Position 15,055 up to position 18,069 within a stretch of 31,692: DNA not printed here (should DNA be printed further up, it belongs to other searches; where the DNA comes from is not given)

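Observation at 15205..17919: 905-aa HD-like / GHKL ATPase fusion with an unassigned C-terminal half: candidate undescribed defence or conflict gene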

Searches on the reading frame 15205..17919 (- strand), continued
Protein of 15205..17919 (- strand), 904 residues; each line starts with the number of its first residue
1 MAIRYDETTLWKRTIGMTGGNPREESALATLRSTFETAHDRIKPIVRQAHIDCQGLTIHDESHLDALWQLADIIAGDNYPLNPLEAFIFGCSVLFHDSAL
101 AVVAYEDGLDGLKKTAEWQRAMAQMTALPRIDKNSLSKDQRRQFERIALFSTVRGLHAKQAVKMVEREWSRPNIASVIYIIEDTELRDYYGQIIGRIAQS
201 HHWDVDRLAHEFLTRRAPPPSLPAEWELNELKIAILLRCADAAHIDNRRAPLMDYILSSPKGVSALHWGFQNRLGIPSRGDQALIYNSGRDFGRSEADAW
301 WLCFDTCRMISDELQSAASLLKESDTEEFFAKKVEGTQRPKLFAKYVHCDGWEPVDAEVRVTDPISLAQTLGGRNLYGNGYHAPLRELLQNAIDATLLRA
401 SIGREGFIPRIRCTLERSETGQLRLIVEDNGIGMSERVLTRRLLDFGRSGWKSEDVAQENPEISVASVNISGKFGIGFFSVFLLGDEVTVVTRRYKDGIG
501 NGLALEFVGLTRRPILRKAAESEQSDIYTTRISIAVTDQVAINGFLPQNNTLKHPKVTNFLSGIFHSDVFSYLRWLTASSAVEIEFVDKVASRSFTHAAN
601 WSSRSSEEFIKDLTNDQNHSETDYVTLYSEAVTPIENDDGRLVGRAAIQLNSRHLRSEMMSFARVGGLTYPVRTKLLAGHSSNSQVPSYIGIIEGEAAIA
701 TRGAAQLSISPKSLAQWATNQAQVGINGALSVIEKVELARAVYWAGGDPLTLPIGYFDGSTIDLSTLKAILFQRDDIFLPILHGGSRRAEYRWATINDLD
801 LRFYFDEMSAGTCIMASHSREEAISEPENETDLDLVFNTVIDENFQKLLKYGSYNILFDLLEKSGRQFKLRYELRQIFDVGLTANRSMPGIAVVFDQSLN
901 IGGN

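Call 21: find_related_loci(query=A1, collection=genome_contigs, flank=10000)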
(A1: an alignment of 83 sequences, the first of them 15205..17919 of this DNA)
Query A1 (904 aa) in genome_contigs; peptide patterns used: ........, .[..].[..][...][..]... (x = any residue, [..] = any of these).
289 stretches matched a pattern; 208 encode a relative of the query (tblastn E <= 1e-3); the best 80 are kept; 80 distinct loci.
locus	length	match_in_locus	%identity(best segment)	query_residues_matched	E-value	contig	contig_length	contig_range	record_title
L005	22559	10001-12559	35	4-860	6e-163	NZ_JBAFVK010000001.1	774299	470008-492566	Xanthobacter autotrophicus strain 7C Contig001, whole genome shotgun sequence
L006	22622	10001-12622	35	1-882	1e-156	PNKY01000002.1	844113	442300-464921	MAG: Rhodospirillum sp. isolate PB1.008 PB1_1000003_844113, whole genome shotgun sequence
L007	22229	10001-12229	35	9-771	3e-142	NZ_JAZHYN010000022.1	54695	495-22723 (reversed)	Methylocystis borbori strain 9N NODE_22_length_54695_cov_31.783738, whole genome shotgun sequence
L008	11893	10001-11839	41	1-613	3e-143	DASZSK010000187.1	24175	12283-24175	MAG TPA_asm: Caulobacterales bacterium isolate SMAG_U6048 k141_770415, whole genome shotgun sequence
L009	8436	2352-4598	36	5-777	4e-126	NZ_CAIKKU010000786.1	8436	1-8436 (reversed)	MAG: uncultured Thiodictyon sp. isolate Loclat_bin-12166, whole genome shotgun sequence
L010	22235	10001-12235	36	5-771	9e-126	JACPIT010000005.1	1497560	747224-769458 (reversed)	MAG: Opitutia bacterium isolate NC_groundwater_448_Ag_B-0.1um_66_33 GD18-4_B1_scaffold_237771, whole genome shotgun sequ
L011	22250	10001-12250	34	5-777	5e-125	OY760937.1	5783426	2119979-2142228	MAG: Verrucomicrobiae bacterium isolate 066a7682-a1ac-48de-8761-1470dc9e5c3e genome assembly, chromosome: 1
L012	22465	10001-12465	36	5-830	6e-137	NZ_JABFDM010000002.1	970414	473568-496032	Bradyrhizobium aeschynomenes strain 83002 Scaffold2, whole genome shotgun sequence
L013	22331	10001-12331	35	3-806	5e-124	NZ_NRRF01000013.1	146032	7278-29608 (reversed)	Thiocystis violacea strain DSM 208 scaffold0013, whole genome shotgun sequence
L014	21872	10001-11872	39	6-646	2e-123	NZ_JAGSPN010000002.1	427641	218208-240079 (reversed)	Undibacterium luofuense strain LFS511W NODE_2_length_427641_cov_39.945833, whole genome shotgun sequence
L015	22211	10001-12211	36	5-750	2e-123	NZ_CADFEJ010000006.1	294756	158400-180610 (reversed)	Burkholderia territorii strain LMG 28158, whole genome shotgun sequence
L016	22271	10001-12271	34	5-779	1e-122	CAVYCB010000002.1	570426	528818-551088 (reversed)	MAG: uncultured Acidobacteriota bacterium isolate MFD04935.bin.2.12 genome assembly, contig: contig_1255, whole genome s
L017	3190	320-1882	41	1-518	1e-126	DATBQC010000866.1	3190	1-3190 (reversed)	MAG TPA_asm: Methylobacter sp. isolate SMAG_U4093 k141_955730, whole genome shotgun sequence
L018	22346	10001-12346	32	2-780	5e-121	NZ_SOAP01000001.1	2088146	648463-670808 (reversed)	Pelagimonas phthalicica strain DSM 26923 Ga0180970_101, whole genome shotgun sequence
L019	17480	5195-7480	33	8-779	1e-120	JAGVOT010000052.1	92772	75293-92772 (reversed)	MAG: Nitrospirae bacterium isolate DeMMO3_8 c_000000065710, whole genome shotgun sequence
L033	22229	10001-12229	33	5-771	1e-116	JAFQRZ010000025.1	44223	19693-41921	MAG: Agathobacter sp. isolate RGIG2097 Goat_Colon-3__c314392, whole genome shotgun sequence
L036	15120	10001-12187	34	3-757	9e-116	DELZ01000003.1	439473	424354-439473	MAG TPA_asm: Sphingomonadales bacterium UBA2683 UBA2683_contig_195, whole genome shotgun sequence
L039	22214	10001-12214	33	5-760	6e-115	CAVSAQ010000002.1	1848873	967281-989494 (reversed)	MAG: uncultured Acidobacteriota bacterium isolate MFD05747.bin.1.115 genome assembly, contig: contig_2153, whole genome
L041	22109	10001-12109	33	31-757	1e-113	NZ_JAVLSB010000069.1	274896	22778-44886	Pseudomonas sp. SZMC_28357 Contig_69_487.497, whole genome shotgun sequence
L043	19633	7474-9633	34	5-748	5e-113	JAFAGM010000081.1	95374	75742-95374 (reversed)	MAG: Proteobacteria bacterium isolate OH_SBlB_28 k127_1418320, whole genome shotgun sequence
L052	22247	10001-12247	34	3-759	7e-112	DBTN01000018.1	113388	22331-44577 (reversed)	MAG TPA_asm: Akkermansiaceae bacterium UBA1315 UBA1315_contig_457, whole genome shotgun sequence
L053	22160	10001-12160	34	5-748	3e-112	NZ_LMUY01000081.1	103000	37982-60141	Acidisphaera sp. L21 NODE_114_length_102956_cov_8.660603, whole genome shotgun sequence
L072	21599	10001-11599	41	6-540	2e-110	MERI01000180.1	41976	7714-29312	MAG: Betaproteobacteria bacterium RIFCSPLOWO2_12_FULL_62_58 rifcsplowo2_12_scaffold_3969, whole genome shotgun sequence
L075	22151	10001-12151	34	5-748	8e-110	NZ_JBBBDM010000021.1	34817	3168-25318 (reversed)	Sphingomonas kyungheensis strain LMG 26582 NODE_21_length_34817_cov_255.899136, whole genome shotgun sequence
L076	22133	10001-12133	34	21-754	1e-109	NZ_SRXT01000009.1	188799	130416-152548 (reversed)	Sphingomonas gei strain ZFGT-11 NODE_9_length_188799_cov_18.775989, whole genome shotgun sequence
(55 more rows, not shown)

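Call 29: search_protein_families(library=pfam, proteins=[L014:6171-7205:+, L033:12747-14288:+, L043:4902-7418:+, L011:6406-7953:-, L039:7813-9516:+, L053:6862-7476:+, L052:3841-7035:+, L052:7928-9862:+, L072:7324-9957:+, L039:13098-16643:+], max_evalue=0.001)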
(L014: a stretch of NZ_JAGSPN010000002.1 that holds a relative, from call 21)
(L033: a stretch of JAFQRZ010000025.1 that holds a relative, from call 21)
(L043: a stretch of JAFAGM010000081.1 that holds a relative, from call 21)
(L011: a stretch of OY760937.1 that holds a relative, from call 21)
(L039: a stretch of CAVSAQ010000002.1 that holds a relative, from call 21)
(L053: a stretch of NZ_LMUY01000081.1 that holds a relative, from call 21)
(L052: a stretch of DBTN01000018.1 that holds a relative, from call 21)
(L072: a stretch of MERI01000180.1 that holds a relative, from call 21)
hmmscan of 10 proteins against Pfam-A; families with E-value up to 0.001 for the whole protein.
L014:6171-7205:+ (345 aa): 6 families
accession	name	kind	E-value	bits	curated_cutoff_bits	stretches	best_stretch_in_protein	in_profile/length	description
PF00005.33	ABC_tran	-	4.7e-39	134.5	25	1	21-170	1-137/137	ABC transporter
PF09383.16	NIL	-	2.3e-17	63.1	24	1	262-334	1-73/73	NIL domain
PF13304.12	AAA_21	-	3.1e-08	34.5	27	0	34-56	2-24/304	AAA domain, putative AbiEii toxin, Type IV TA system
PF02463.25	SMC_N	-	8.5e-06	25.8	40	1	33-210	26-207/220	RecF/RecN/SMC N terminal domain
PF13401.12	AAA_22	-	8.3e-05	23.3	27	1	36-199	10-122/130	AAA domain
PF13191.12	AAA_16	-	0.00098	20.1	32.6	0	31-195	24-166/167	AAA ATPase domain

L033:12747-14288:+ (514 aa): 5 families
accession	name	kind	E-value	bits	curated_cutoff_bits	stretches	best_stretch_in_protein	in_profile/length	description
PF00239.26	Resolvase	-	9.7e-35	120.2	23.3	1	6-152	1-144/145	Resolvase, N terminal domain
PF07508.19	Recombinase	-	1.7e-26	92.9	21.1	1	174-281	1-102/102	Recombinase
PF13408.12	Zn_ribbon_recom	-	1.4e-12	48.2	25.3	1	297-355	1-55/58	Recombinase zinc beta ribbon domain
PF19769.4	CPxCG_zf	-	0.00025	21.3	27.2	1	295-387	17-104/183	CPxCG-related zinc finger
PF14287.11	DUF4368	-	0.00029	21.4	25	1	459-500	16-65/67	Domain of unknown function (DUF4368)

L043:4902-7418:+ (839 aa): 4 families
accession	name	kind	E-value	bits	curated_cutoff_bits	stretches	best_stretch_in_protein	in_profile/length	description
PF02463.25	SMC_N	-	5.4e-18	65.7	40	2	80-649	112-205/220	RecF/RecN/SMC N terminal domain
PF13476.12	AAA_23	-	4.3e-08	34.5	27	1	24-71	2-47/201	AAA domain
PF13304.12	AAA_21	-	2.4e-06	28.3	27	0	51-68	7-24/304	AAA domain, putative AbiEii toxin, Type IV TA system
PF13166.12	AAA_13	-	3.2e-05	23.3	36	1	482-656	410-584/713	AAA domain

L011:6406-7953:- (515 aa): 4 families
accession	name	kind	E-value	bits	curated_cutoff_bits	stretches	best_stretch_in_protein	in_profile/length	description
PF16576.10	HlyD_D23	-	2.6e-25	89.4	30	1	53-284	6-214/214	Barrel-sandwich domain of CusB or HlyD membrane-fusion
PF13437.12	HlyD_3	-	1.1e-16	61.9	22.2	1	174-281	1-106/106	HlyD family secretion protein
PF13533.13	Biotin_lipoyl_2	-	4.8e-05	23.5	29.8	1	65-96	1-32/32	Biotin-lipoyl like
PF00364.28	Biotin_lipoyl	-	0.00098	19.3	22.1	0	65-95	43-73/73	Biotin-requiring enzyme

L039:7813-9516:+ (568 aa): 4 families
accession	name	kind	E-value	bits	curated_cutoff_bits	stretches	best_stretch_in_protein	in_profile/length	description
PF00117.34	GATase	-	1.7e-47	162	22.8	1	41-222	2-189/190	Glutamine amidotransferase class-I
PF00958.27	GMP_synt_C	-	2.4e-45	152.9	27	1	476-567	1-92/92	GMP synthase C terminal domain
PF07722.19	Peptidase_C26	-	1.7e-11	44.8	20.5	1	109-205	105-219/219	Peptidase C26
PF02540.23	NAD_synthase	-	2.7e-09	37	21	1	252-280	20-48/242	NAD synthase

L053:6862-7476:+ (205 aa): 0 families

L052:3841-7035:+ (1065 aa): 2 families
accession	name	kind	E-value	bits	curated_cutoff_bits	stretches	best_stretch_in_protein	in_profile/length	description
PF00873.25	ACR_tran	-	3.8e-243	809.9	28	1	24-1048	2-1020/1021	AcrB/AcrD/AcrF family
PF02355.23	SecD_SecF_C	-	0.00057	19.8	20.5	0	369-510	44-176/189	Protein export membrane protein SecD/SecF, C-terminal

L052:7928-9862:+ (645 aa): 2 families
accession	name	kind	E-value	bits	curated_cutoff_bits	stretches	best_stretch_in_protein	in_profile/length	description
PF00122.25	E1-E2_ATPase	-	3.5e-54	183.5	28.1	1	130-311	2-181/181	E1-E2 ATPase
PF00702.32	Hydrolase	-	2.1e-31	110.3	26.4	1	328-550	2-190/191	haloacid dehalogenase-like hydrolase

L072:7324-9957:+ (878 aa): 4 families
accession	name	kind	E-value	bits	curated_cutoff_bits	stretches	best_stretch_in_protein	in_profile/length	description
PF13166.12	AAA_13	-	4.9e-21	75.6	36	1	382-712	256-589/713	AAA domain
PF02463.25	SMC_N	-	2.2e-08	34.2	40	1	483-694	135-199/220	RecF/RecN/SMC N terminal domain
PF13304.12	AAA_21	-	2.5e-07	31.5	27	1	623-694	231-300/304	AAA domain, putative AbiEii toxin, Type IV TA system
PF13476.12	AAA_23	-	0.00015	22.9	27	0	75-115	2-34/201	AAA domain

L039:13098-16643:+ (1182 aa): 5 families
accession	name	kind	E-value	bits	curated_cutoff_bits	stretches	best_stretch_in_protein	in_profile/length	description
PF07733.18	DNA_pol3_alpha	-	1e-100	337.1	23.9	1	336-579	19-260/260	Bacterial DNA polymerase III alpha NTPase domain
PF17657.6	DNA_pol3_finger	-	3.6e-60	202.5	22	1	582-747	1-166/166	Bacterial DNA polymerase III alpha subunit finger domain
PF02811.25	PHP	-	1.8e-53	181.7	26.4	1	10-185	1-164/164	PHP domain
PF14579.12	HHH_6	-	4.7e-26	91.2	25.6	1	820-903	1-85/90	Helix-hairpin-helix motif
PF01336.31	tRNA_anti-codon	-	2.5e-11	43.8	27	1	1010-1084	2-73/75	OB-fold nucleic acid binding domain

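Call 35: predict_structure(alignment_id=A1)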
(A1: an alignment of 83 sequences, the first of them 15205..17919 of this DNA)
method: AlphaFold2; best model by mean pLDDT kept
length: 904 residues; sequences in the alignment: 83
mean_pLDDT: 89.1   pTM: 0.84
mean pLDDT of the five models: 89.1, 88.1, 87.4, 87.0, 86.7
residues with pLDDT >= 90: 629; 70-90: 183; 50-70: 77; < 50: 15
segments of 3 or more residues with pLDDT < 50: 557-563, 899-904
pLDDT, mean of each block of 10 residues (from residue 1): 91 94 97 97 93 83 95 97 98 94 93 96 82 84 91 92 93 92 97 96 94 97 97 98 96 92 93 97 97 97 97 98 98 97 98 83 61 69 92 94 90 97 97 93 76 84 84 75 94 96 95 94 97 96 83 52 66 94 96 93 91 73 81 95 94 65 93 63 81 88 88 96 94 93 96 95 96 93 75 90 86 89 79 82 88 91 92 90 75 76 40
secondary structure, 60 per line:
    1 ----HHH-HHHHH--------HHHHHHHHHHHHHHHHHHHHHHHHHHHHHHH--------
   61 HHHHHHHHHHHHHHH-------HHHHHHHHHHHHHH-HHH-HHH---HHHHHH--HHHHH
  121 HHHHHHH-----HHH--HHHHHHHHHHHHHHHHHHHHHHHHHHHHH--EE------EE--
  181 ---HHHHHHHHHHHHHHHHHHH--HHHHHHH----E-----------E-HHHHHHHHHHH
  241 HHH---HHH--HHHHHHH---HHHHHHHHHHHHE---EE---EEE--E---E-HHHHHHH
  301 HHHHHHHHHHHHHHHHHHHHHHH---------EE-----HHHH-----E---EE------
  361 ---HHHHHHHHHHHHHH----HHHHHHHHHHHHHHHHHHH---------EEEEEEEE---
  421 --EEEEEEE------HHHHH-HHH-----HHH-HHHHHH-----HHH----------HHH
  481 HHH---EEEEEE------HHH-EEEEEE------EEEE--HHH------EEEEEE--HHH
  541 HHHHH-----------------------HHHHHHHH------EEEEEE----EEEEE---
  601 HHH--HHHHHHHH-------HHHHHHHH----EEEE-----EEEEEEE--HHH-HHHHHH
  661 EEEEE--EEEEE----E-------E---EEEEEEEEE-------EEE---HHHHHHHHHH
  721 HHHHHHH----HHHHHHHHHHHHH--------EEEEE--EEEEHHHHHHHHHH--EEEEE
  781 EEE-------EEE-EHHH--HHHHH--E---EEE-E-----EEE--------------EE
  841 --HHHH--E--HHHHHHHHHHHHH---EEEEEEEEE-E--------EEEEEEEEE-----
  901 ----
elements in order (helices of 4 or more, strands of 3 or more residues): H9-13 H22-52 H61-75 H83-96 H108-113 H116-127 H138-166 H184-202 H205-211 H230-243 H252-258 H262-273 E283-285 H294-323 H340-343 H364-377 H382-400 E410-417 E423-429 H436-440 H454-459 H478-483 E487-492 E503-508 E515-518 E530-535 H538-545 H569-576 E583-588 E593-597 H606-613 H621-628 E633-636 E642-648 H655-660 E661-665 E668-672 E689-697 E705-707 H711-727 H732-744 E753-757 E760-763 H764-773 E776-783 E791-793 H801-805 E812-814 E822-824 H843-846 H852-864 E868-876 E887-895

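Call 38: search_protein_families(library=padloc, alignment_id=A2, max_evalue=1e-8)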
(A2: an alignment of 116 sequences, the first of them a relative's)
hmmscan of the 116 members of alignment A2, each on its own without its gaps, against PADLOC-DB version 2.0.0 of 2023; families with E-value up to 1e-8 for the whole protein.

A. member 1, L001:5824-7413:+ (530 aa): 0 families

B. families by the number of members that match (of 116 scanned): 222 families (the first 25 are shown)
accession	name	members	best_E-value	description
PDLC04135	mad3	11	9.9e-21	mads_3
PDLC03859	LmuB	10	2.1e-25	-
PDLC03865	LmuB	8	5.6e-23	-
PDLC03861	LmuB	7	2.7e-14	-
PDLC02335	AbiLi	5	1.3e-14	AbiLi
PDLC04896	PDC-S06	3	3.2e-97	-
PDLC04134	mad2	3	5e-60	mads_2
PDLC02980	AriA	3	1.8e-19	-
PDLC03026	MTase_I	2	1e-194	Type I methyltransferase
PDLC03019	MTase_I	2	1.4e-111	Type I methyltransferase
PDLC03021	MTase_I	2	2.9e-88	Type I methyltransferase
PDLC03035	MTase_I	2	1.5e-69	Type I methyltransferase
PDLC03240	MTase_II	2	2.6e-57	Type II methyltransferase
PDLC03025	MTase_I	2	1.7e-54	Type I methyltransferase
PDLC03022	MTase_I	2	1.4e-45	Type I methyltransferase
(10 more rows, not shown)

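Call 41: fold_search(model_id=the predicted structure, library=pdb)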
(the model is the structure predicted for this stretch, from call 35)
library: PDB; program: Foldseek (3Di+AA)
matches with E <= 10: 591; with E <= 0.001: 354
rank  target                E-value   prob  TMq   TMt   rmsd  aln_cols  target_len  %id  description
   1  8gae_B                1.4e-10  1.00  0.29  0.39   7.7       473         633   17  Hsp90 provides platform for CRaf dephosphorylation by PP5 (released 2023-04-26)
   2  8ffv_A                1.8e-10  1.00  0.27  0.38   9.8       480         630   15  Cryo-EM structure of the GR-Hsp90-FKBP52 complex (released 2023-11-01)
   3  9kqn_A                1.9e-10  1.00  0.28  0.38   9.5       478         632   15  Hsp90-Cdc37-PINK1 complex (released 2025-10-15)
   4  7krj_A                2.1e-10  1.00  0.29  0.39   9.3       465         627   16  The GR-Maturation Complex: Glucocorticoid Receptor in complex with Hsp90 and co-chaperone p23 (released 2022-01-12)
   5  4ivg                  2.2e-10  1.00  0.30  0.53   7.6       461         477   14  Crystal structure of mitochondrial Hsp90 (TRAP1) NTD-Middle domain dimer with AMPPNP (released 2014-01-22)
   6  6xlg_A                2.8e-10  1.00  0.31  0.43   7.3       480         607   16  Full-length Hsc82 in complex with two Aha1 CTD in the presence of ATPgammaS (released 2021-06-30)
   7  6xlf_A                3.2e-10  1.00  0.30  0.42   7.1       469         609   17  Full-length Hsc82 in complex with Aha1 in the presence of AMP-PNP (released 2021-06-30)
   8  4iyn_A                3.4e-10  1.00  0.28  0.40   9.3       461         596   16  Structure of mitochondrial Hsp90 (TRAP1) with ADP-ALF4- (released 2014-01-22)
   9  8ffv_B                3.6e-10  1.00  0.28  0.38   9.8       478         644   14  Cryo-EM structure of the GR-Hsp90-FKBP52 complex (released 2023-11-01)
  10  8h77_B                3.9e-10  1.00  0.29  0.40   8.0       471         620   15  Hsp90-AhR-p23-XAP2 complex (released 2023-01-04)
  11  9kmr_A                3.9e-10  1.00  0.29  0.39   8.4       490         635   14  Human Hsp90-PINK1 complex (released 2025-10-15)
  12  5fwk_B                4.3e-10  1.00  0.28  0.39   8.7       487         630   17  Atomic cryoEM structure of Hsp90-Cdc37-Cdk4 complex (released 2016-07-06)
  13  8h77_A                4.3e-10  1.00  0.28  0.38   9.3       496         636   16  Hsp90-AhR-p23-XAP2 complex (released 2023-01-04)
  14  7kcl_A                5.2e-10  1.00  0.29  0.41   8.3       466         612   16  Full-length human mitochondrial Hsp90 (TRAP1) in complex with SdhB in the presence of AMP-PNP (released 2021-10-13)
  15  5hph_A                5.5e-10  1.00  0.30  0.52   7.4       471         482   17  Structure of TRAP1 fragment (released 2016-08-10)
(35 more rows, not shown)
